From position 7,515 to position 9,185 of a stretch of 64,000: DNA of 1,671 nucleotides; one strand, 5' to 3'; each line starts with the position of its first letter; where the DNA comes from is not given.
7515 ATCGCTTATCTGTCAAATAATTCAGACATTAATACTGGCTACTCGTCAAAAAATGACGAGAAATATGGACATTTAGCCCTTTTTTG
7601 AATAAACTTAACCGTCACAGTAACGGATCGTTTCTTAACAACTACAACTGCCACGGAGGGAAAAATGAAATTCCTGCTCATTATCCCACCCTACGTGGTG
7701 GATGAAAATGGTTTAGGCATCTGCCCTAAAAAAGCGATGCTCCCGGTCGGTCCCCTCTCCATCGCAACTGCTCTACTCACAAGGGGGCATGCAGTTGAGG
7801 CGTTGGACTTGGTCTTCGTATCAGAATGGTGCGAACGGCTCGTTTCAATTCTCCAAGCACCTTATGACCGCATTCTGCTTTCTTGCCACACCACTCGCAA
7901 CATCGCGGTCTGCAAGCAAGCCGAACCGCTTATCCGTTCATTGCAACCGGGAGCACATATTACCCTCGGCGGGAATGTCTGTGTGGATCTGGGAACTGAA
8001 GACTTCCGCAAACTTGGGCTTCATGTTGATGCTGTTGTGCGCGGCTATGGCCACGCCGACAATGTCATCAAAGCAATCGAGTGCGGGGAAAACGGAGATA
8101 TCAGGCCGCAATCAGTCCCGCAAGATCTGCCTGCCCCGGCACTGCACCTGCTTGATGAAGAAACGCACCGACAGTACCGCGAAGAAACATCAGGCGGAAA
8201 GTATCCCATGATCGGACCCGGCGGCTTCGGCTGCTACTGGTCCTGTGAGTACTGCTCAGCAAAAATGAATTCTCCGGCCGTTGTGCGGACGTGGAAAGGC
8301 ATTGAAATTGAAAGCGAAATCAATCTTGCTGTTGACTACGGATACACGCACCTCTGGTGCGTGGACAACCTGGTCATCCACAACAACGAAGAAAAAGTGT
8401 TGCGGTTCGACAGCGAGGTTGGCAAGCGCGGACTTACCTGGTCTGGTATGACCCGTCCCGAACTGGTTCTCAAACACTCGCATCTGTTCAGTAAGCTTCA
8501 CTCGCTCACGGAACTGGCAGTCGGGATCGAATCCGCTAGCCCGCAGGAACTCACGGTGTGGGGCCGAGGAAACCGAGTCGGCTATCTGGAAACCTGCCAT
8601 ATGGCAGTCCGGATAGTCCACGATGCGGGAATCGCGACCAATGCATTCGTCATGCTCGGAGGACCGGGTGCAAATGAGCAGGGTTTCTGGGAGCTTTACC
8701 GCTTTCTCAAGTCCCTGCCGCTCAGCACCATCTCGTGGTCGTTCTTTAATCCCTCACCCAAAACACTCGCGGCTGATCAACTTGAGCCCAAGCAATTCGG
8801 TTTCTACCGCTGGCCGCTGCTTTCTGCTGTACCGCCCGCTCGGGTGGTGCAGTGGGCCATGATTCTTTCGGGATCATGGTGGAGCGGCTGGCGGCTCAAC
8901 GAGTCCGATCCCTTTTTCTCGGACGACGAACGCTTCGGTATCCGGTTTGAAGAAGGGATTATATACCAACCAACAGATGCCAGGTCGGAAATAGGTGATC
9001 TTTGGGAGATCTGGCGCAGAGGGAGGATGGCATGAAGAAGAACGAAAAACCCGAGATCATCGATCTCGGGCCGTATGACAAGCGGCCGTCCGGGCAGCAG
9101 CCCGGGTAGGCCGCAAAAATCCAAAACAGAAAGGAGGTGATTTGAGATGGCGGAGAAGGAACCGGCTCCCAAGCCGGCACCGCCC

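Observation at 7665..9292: B12-binding radical SAM enzyme translationally coupled to two tandem short peptides sharing a C-terminal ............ motif: candidate novel RiPP-like system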

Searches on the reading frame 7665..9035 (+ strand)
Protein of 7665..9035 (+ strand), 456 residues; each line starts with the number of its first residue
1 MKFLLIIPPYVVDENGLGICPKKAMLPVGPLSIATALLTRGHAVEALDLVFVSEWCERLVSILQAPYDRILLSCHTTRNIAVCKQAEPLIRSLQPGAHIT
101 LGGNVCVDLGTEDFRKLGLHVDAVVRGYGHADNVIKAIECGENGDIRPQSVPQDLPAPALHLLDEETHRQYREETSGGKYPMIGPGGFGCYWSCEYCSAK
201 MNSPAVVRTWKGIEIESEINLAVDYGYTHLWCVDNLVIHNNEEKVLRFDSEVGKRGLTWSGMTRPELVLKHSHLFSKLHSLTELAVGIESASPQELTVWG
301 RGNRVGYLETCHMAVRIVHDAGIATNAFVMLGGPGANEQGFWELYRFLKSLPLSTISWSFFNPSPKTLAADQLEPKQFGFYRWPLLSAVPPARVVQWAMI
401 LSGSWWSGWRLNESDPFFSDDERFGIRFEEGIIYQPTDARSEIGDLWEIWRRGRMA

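Call 4: search_protein_families(library=pfam, proteins=[window:7665-9035:+], max_evalue=0.01)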
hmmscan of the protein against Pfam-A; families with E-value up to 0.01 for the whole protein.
window:7665-9035:+ (456 aa): 2 families
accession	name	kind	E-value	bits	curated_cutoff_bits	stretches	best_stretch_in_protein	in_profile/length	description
PF02310.24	B12-binding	-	2.2e-08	34.4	32.1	1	18-130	5-114/121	B12 binding domain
PF04055.27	Radical_SAM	-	1.3e-07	32.4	29.5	1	188-348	5-166/166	Radical SAM superfamily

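Call 5: search_protein_families(library=ncbifam, proteins=[window:7665-9035:+], max_evalue=1)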
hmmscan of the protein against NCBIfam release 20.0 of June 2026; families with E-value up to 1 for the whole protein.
window:7665-9035:+ (456 aa): 12 families
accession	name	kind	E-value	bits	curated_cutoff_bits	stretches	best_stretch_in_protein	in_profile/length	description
TIGR04072.2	rSAM_ladder_B12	equivalog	1.8e-11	43.3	360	1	26-346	17-344/443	lipid biosynthesis B12-binding/radical SAM protein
TIGR02026.1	BchE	equivalog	4.4e-09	35.7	481.35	2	189-367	202-381/497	magnesium-protoporphyrin IX monomethyl ester anaerobic oxidative cyclase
TIGR04367.1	HpnR_B12_rSAM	equivalog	1.4e-06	27.2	650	1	27-299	22-304/490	hopanoid C-3 methylase HpnR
TIGR03471.1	HpnJ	equivalog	1.8e-05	23.8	577.6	1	187-373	203-387/472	hopanoid biosynthesis associated radical SAM protein HpnJ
TIGR04013.1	B12_SAM_MJ_1487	hypoth_equivalog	0.00025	20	251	1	263-347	247-329/382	TIGR04013 family B12-binding domain/radical SAM domain-containing protein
TIGR04479.1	bcpD_PhpK_rSAM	subfamily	0.0026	16.2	600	1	284-349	345-407/504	PhpK family radical SAM P-methyltransferase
NF040542.1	rSAM_RCCLKC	equivalog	0.015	14.5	450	1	189-350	188-349/423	arsinothricin biosynthesis radical SAM protein ArsL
TIGR04385.1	B12_rSAM_cofa1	equivalog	0.016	14.4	450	1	189-340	203-353/438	B12 lower ligand biosynthesis radical SAM protein BzaD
TIGR03975.1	rSAM_ocin_1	subfamily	0.025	13.1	281.85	0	52-130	113-191/606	RiPP maturation radical SAM C-methyltransferase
NF050148.1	rSAM_ApyD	equivalog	0.03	12.7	750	1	187-334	205-349/645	RiPP biosynthesis radical SAM protein ApyD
TIGR00089.1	TIGR00089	subfamily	0.032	13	251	1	290-371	258-338/429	MiaB/RimO family radical SAM methylthiotransferase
TIGR04014.1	B12_SAM_MJ_0865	equivalog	0.11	11.2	360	0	284-371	272-356/434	methyl-coenzyme M reductase glutamine C-methyltransferase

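Call 6: find_homologous_proteins(query=window:7665-9035:+, max_evalue=0.00001)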
Query window:7665-9035:+ (456 aa): 49 proteins with E <= 0.00001 among 7427 candidates.
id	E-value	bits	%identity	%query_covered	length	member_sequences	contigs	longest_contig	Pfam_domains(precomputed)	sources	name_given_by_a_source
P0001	3.6e-145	502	52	99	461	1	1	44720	PF04055.28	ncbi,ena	-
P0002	6.1e-140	485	49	99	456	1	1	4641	PF04055.28,PF02310.25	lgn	-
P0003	2.1e-135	470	49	99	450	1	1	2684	PF04055.28,PF02310.25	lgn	-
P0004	1.6e-133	464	46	99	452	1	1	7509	PF04055.28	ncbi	ncbi:MAG: radical SAM protein [Patescibacteria group bacterium]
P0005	8.1e-132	458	47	99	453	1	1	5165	PF04055.28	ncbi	-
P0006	2.0e-129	450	46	99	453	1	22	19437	PF04055.28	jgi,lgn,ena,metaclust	metaclust:\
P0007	1.2e-125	438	49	99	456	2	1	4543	PF04055.28,PF02310.25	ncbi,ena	-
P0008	6.5e-121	422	47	99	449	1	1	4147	PF04055.28,PF02310.25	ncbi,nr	ncbi:MAG: radical SAM protein [Candidatus Uhrbacteria bacterium]|nr:radical SAM protein [Candidatus 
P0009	4.3e-118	413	45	99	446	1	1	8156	PF04055.28,PF02310.25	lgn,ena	-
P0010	9.2e-118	412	47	100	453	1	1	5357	PF04055.28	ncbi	-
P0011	5.2e-117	409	46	99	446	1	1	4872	PF04055.28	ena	-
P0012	5.6e-117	409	46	100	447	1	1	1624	PF04055.28,PF02310.25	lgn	-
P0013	7.4e-117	409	46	100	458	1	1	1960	PF04055.28,PF02310.25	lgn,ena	-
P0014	2.9e-116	407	45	99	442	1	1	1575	PF04055.28,PF02310.25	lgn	-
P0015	3.0e-115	404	46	100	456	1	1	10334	PF04055.28,PF02310.25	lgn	-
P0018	3.9e-114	400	47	96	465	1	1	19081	PF04055.28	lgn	-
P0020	4.5e-113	396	44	100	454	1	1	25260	PF04055.28,PF02310.25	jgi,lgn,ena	-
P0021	9.0e-113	395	44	100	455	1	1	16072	PF04055.28,PF02310.25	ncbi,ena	-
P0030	1.7e-105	371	44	99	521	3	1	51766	PF04055.28,PF02310.25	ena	-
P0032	5.8e-105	370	43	95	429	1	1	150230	PF04055.28,PF02310.25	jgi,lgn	jgi:radical SAM superfamily enzyme YgiQ (UPF0313 family)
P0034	9.6e-104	366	43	99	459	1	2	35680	-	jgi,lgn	jgi:hypothetical protein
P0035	1.2e-103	365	42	96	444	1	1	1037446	PF04055.28,PF02310.25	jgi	jgi:radical SAM superfamily enzyme YgiQ (UPF0313 family)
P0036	5.9e-103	363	42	99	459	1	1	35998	PF04055.28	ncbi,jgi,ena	ncbi:MAG TPA: radical SAM protein [Longimicrobium sp.]|jgi:hypothetical protein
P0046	1.7e-86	309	40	98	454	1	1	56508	PF04055.28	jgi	jgi:hypothetical protein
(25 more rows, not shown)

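Call 9: find_related_loci(query=A1, collection=genome_contigs, flank=6000)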
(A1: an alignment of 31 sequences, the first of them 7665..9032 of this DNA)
Query A1 (456 aa) in genome_contigs; peptide patterns used: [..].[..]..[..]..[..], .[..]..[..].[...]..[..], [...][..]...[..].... (x = any residue, [..] = any of these).
72 stretches matched a pattern; 3 encode a relative of the query (tblastn E <= 1e-3); 3 distinct loci.
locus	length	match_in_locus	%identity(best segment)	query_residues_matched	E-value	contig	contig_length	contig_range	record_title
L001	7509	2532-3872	46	1-450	1e-129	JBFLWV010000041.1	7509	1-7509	MAG: Patescibacteria group bacterium isolate MAG041 MAG041_41, whole genome shotgun sequence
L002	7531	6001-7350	46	1-450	2e-129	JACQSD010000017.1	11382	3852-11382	MAG: Candidatus Uhrbacteria bacterium isolate NC_groundwater_1376_Ag_S-0.2um_49_27 S_p2_S4_coassembly_k141_906986, whole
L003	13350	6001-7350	44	1-450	8e-114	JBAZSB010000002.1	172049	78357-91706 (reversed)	MAG: Patescibacteria group bacterium isolate SO_2017_GW1_162 NODE_664_length_172049_cov_1.751632_OW334_2017, whole genom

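Call 10: find_related_loci(query=A1, collection=metagenome_contigs, flank=5000)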
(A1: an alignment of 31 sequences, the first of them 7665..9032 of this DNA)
Query A1 (456 aa) in metagenome_contigs; peptide patterns used: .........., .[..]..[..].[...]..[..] (x = any residue, [..] = any of these).
76 stretches matched a pattern; 11 encode a relative of the query (tblastn E <= 1e-3); 11 distinct loci.
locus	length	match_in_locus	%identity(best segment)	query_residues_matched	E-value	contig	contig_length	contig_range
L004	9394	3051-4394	46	1-450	3e-132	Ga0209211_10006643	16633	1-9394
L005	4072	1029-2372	46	1-450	6e-135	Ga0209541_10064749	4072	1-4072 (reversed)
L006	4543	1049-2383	49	1-451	4e-130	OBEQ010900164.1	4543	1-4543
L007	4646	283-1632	44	1-450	4e-114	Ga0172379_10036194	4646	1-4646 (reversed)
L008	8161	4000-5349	44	1-450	5e-113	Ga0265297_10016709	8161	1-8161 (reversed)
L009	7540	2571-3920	44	1-454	6e-112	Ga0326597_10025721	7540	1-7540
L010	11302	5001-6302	44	1-450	3e-109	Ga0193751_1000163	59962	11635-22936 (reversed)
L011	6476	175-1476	42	1-450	2e-108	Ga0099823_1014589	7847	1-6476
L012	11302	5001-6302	42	1-450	5e-108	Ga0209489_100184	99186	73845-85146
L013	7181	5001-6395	42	1-450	3e-100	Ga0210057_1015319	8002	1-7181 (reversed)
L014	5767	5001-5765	47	2-260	4e-61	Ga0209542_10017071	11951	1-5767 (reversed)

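Call 16: find_encoding_contigs(protein=P0001, flank=6000, max_places=2)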
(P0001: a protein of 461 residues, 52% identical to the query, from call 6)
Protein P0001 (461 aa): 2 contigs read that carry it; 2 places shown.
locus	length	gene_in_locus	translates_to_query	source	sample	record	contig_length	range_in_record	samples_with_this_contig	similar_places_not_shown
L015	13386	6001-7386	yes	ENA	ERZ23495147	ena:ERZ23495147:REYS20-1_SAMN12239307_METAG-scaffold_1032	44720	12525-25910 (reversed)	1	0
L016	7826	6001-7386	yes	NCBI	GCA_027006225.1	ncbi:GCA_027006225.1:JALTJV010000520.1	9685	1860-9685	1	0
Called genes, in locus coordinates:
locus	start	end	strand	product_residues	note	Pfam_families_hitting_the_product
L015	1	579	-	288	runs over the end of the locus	PF00923:TAL_FSA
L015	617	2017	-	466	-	PF00479:G6PD_N, PF02781:G6PD_C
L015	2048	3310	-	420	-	PF07992:Pyr_redox_2, PF00070:Pyr_redox (weak), PF22366:NDH2_C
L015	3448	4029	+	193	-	PF00081:Sod_Fe_N, PF02777:Sod_Fe_C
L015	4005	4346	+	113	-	-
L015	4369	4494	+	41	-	-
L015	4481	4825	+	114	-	PF01035:DNA_binding_1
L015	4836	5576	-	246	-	PF01978:TrmB, PF24033:DUF7342 (weak)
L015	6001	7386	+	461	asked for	PF04055:Radical_SAM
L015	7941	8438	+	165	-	PF00571:CBS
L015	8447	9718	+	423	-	PF02040:ArsB, PF03600:CitMHS, PF16980:CitMHS_2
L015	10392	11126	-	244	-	PF18400:Thioredoxin_12 (faint), PF13462:Thioredoxin_4, PF01323:DSBA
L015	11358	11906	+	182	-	PF00578:AhpC-TSA, PF08534:Redoxin, PF13098:Thioredoxin_2 (weak), PF13905:Thioredoxin_8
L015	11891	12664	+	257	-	PF03853:YjeF_N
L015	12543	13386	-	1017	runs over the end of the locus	PF00932:LTD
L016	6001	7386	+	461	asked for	PF04055:Radical_SAM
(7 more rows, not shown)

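Call 18: find_encoding_contigs(protein=P0035, flank=6000, max_places=1)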
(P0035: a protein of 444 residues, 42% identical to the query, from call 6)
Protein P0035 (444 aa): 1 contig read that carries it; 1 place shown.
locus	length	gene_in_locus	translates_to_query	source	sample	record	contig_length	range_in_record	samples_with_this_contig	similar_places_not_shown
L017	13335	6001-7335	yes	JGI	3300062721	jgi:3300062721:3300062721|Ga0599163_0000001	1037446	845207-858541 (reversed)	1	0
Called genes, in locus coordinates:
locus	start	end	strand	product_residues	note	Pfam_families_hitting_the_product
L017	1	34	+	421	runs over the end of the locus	PF13525:YfiO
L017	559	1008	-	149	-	-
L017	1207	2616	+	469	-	PF02684:LpxB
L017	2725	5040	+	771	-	PF19312:NtrY_N (weak), PF00672:HAMP, PF00989:PAS, PF08448:PAS_4, PF13426:PAS_9, PF00512:HisKA, PF02518:HATPase_c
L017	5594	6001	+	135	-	-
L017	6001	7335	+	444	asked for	PF02310:B12-binding (weak), PF04055:Radical_SAM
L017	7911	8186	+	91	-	-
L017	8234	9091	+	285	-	PF18730:HEPN_Cthe2314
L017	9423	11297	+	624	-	PF13360:PQQ_2, PF13570:Beta-prop_ACSF4 (weak), PF01011:PQQ (faint)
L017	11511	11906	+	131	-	-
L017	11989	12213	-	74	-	-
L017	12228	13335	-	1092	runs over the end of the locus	PF13176:TPR_7 (faint), PF13428:TPR_14 (faint), PF00069:Pkinase, PF07714:PK_Tyr_Ser-Thr, PF17874:TPR_MalT (weak), PF13424:TPR_12, PF17874:TPR_MalT (weak), PF13424:TPR_12, +11 more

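Call 19: find_encoding_contigs(protein=P0036, flank=6000, max_places=1)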
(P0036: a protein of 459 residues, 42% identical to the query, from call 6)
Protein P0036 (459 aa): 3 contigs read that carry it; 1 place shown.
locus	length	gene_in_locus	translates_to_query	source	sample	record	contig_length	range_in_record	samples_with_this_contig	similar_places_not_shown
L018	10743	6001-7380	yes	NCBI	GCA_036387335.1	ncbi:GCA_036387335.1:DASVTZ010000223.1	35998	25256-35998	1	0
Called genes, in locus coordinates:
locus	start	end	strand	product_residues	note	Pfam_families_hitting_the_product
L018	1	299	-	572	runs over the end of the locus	-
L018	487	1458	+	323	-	PF00004:AAA (faint), PF07726:AAA_3, PF07728:AAA_5, PF17863:AAA_lid_2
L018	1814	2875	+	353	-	PF01882:DUF58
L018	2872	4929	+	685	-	PF11992:TgpA_N, PF01841:Transglut_core, PF13559:DUF4129 (weak)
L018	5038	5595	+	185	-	-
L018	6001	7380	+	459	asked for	PF04055:Radical_SAM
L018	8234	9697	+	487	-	PF00474:SSF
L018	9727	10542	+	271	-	PF02673:BacA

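Call 20: find_encoding_contigs(protein=P0046, flank=6000, max_places=1)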
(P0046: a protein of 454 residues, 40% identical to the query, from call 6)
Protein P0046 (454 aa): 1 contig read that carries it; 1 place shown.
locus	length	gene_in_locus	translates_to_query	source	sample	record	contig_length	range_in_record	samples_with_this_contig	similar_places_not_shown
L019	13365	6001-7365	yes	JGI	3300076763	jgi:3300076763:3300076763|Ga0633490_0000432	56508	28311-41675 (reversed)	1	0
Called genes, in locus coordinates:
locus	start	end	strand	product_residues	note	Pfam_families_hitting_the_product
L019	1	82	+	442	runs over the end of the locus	-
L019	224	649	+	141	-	-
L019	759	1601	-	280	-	PF00781:DAGK_cat (weak), PF19279:YegS_C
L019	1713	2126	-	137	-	PF04519:Bactofilin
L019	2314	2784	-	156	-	PF14584:DUF4446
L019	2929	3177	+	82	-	-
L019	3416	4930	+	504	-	PF01381:HTH_3, PF00275:EPSP_synthase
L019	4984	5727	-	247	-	PF01978:TrmB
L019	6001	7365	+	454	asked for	PF04055:Radical_SAM (weak)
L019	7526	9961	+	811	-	PF00690:Cation_ATPase_N, PF00122:E1-E2_ATPase, PF00702:Hydrolase, PF13246:Cation_ATPase, PF00689:Cation_ATPase_C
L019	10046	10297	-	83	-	PF01541:GIY-YIG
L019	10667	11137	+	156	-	PF02590:SPOUT_MTase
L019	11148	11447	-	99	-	PF04140:ICMT, PF04191:PEMT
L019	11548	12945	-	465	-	PF04932:Wzy_C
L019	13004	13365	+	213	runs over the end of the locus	-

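Call 21: find_encoding_contigs(protein=P0032, flank=6000, max_places=1)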
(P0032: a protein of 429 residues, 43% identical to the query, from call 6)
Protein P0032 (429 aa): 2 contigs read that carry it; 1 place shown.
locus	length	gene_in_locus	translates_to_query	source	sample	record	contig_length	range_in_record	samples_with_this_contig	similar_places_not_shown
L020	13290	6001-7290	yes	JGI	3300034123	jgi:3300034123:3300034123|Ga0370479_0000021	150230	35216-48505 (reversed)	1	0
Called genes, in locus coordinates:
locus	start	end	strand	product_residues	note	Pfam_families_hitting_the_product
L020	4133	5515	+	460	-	-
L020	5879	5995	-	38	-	-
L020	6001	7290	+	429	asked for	PF02310:B12-binding, PF04055:Radical_SAM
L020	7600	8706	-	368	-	PF01041:DegT_DnrJ_EryC1, PF01212:Beta_elim_lyase (weak)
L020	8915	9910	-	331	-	PF01073:3Beta_HSD, PF01370:Epimerase, PF02719:Polysacc_synt_2, PF04321:RmlD_sub_bind, PF16363:GDP_Man_Dehyd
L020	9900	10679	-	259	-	PF00535:Glycos_transf_2, PF13641:Glyco_tranf_2_3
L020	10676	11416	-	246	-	PF01209:Ubie_methyltran (weak), PF13489:Methyltransf_23, PF13847:Methyltransf_31, PF08241:Methyltransf_11, PF08242:Methyltransf_12, PF13649:Methyltransf_25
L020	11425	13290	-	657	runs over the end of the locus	PF13231:PMT_2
